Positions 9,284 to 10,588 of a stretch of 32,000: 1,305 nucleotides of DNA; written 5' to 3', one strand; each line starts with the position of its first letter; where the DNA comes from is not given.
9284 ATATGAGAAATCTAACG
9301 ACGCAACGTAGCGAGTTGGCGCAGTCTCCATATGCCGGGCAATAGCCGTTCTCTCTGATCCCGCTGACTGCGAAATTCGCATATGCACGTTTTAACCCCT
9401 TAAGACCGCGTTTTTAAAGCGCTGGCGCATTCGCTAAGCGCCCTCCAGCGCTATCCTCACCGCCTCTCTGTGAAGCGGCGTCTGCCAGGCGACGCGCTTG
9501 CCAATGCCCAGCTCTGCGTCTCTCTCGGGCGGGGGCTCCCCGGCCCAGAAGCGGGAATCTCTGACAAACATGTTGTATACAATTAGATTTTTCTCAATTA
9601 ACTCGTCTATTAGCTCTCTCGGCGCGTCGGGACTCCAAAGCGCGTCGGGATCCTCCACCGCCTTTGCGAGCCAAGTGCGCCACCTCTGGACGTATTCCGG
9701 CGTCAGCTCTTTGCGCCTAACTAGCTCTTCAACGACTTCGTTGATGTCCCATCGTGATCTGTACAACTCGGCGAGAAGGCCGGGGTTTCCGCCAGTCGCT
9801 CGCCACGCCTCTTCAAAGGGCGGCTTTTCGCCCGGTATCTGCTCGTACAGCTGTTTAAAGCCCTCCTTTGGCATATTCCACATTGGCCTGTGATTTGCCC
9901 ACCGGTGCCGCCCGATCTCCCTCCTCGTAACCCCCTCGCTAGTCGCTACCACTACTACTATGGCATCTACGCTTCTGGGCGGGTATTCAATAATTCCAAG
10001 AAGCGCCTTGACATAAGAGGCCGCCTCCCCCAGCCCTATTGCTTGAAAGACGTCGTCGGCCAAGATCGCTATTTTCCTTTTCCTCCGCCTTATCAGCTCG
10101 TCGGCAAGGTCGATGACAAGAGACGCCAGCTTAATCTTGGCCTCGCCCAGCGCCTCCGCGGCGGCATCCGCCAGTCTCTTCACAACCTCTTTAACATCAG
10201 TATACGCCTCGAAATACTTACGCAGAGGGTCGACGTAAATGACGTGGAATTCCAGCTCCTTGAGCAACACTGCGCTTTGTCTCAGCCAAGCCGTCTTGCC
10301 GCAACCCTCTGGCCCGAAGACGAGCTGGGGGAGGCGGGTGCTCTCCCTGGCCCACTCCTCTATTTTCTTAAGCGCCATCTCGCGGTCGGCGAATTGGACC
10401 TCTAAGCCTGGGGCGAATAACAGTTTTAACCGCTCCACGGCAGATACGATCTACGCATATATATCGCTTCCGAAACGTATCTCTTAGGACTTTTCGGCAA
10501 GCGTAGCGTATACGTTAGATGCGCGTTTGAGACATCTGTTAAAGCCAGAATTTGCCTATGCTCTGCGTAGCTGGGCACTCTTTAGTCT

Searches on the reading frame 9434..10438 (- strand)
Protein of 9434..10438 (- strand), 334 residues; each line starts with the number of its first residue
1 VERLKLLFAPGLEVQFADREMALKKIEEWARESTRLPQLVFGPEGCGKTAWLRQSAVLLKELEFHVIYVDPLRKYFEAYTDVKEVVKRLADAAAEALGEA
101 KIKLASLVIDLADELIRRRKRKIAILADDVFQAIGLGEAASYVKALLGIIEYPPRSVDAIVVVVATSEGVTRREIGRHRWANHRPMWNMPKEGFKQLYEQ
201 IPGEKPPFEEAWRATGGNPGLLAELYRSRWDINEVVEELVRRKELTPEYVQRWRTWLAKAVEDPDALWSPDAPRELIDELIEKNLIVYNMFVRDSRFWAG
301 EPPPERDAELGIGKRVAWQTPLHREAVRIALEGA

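Call 3: search_protein_families(library=pfam, proteins=[window:9434-10438:-], max_evalue=1)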
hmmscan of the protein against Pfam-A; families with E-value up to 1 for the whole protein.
window:9434-10438:- (334 aa): 13 families
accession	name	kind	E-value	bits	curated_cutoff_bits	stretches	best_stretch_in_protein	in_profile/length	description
PF01637.24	ATPase_2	-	1.2e-79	267.8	33.2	1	16-225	1-225/225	ATPase domain predominantly from Archaea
PF25199.1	nSTAND_NTPase5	-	0.00024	21.4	34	1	24-77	30-84/145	Novel STAND NTPase 5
PF13401.12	AAA_22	-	0.0014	19.4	27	1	34-130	4-93/130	AAA domain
PF00004.35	AAA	-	0.0035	18.2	21.2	1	39-166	2-108/131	ATPase family associated with various cellular activities (AAA)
PF05729.18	NACHT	-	0.022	15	26.7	1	39-61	4-26/167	NACHT domain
PF13191.12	AAA_16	-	0.023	15.6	32.6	1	38-129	27-140/167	AAA ATPase domain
PF00910.28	RNA_helicase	-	0.042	14.8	21.5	1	40-85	3-53/105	RNA helicase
PF13479.12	AAA_24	-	0.045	14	27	1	39-118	6-79/195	AAA domain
PF10443.15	RNA12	-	0.056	12.7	27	0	19-83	1-61/429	RNA12 protein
PF20720.3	nSTAND3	-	0.066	13.3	27.2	1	39-85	21-68/155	Novel STAND NTPase 3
PF13671.12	AAA_33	-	0.12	13.1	27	1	39-81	3-40/143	AAA domain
PF21293.2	RNAseD_HRDC_C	-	0.14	12.4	25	1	219-259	21-63/66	Ribonuclease D, C-terminal HRDC domain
PF13173.12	AAA_14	-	0.27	11.7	27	1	38-80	5-46/129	AAA domain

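Call 4: search_protein_families(library=padloc, proteins=[window:9434-10438:-], max_evalue=1)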
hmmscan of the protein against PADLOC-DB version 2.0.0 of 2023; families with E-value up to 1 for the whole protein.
window:9434-10438:- (334 aa): 4 families
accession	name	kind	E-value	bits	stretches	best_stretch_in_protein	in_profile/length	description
PDLC04786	PDC-S01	-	0.0019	15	1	22-93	7-80/439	-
PDLC04140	mad8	-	0.002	15.7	1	38-110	30-96/314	mads_8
PDLC04788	PDC-S01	-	0.0059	13.6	1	22-92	6-76/448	-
PDLC04792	PDC-S01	-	0.013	12.1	1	23-99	7-85/452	-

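Call 5: search_protein_families(library=ncbifam, proteins=[window:9434-10438:-], max_evalue=1)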
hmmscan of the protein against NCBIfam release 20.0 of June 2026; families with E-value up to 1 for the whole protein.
window:9434-10438:- (334 aa): 5 families
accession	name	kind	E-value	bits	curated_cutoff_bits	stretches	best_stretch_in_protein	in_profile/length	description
NF007606.0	PRK10253.1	equivalog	0.01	15.2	497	1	40-109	38-103/266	iron-enterobactin ABC transporter ATP-binding protein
NF009067.0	PRK12402.1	equivalog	0.055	12.4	317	1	8-53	9-54/340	replication factor C small subunit 2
TIGR03420.1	DnaA_homol_Hda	equivalog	0.06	12.9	194.8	1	20-77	23-79/226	DnaA regulatory inactivator Hda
NF003230.0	PRK04195.1-6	equivalog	0.062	11.9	441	1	23-69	27-70/494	replication factor C large subunit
NF009087.0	PRK12422.1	equivalog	0.11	11.6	657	1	28-70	134-176/455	chromosomal replication initiator protein DnaA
